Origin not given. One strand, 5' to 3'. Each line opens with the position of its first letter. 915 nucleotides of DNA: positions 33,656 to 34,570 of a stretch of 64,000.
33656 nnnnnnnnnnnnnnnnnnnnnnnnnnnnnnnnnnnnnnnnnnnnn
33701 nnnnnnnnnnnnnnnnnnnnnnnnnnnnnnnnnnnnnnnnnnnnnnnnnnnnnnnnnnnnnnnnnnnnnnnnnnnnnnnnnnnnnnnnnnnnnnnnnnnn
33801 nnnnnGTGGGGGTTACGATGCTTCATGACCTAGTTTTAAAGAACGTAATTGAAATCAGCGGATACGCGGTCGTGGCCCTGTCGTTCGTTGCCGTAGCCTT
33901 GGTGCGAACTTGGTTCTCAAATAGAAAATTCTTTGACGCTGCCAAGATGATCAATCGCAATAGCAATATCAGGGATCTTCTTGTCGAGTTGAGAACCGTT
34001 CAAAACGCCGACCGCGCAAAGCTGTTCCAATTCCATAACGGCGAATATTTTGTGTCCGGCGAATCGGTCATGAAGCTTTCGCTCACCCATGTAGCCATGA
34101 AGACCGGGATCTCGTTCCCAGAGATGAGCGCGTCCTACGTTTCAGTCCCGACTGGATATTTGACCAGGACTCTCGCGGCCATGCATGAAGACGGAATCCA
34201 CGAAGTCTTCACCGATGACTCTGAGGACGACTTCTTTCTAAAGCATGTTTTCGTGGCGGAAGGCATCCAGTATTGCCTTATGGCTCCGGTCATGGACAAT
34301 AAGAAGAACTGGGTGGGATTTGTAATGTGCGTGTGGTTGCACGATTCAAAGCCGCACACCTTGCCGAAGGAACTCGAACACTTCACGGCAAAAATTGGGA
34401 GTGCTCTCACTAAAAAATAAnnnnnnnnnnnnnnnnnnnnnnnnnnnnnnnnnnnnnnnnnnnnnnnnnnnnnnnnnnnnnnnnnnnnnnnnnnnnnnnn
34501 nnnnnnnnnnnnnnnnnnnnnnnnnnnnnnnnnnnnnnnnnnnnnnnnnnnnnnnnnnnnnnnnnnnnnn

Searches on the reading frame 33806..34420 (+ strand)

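Call 9: search_protein_families(library=pfam, proteins=[window:33806-34420:+], max_evalue=0.001)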
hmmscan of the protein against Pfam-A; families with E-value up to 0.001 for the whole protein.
window:33806-34420:+ (204 aa): 0 families

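Call 59: search_protein_families(library=phrogs, proteins=[window:33806-34420:+], max_evalue=0.01)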
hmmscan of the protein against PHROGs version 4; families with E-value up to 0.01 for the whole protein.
window:33806-34420:+ (204 aa): 2 families
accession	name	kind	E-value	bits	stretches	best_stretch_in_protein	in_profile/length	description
phrog_14038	-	unknown function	5.6e-20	72.9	1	17-204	12-200/201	-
phrog_30125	-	unknown function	8.1e-07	30.1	1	45-104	82-141/242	-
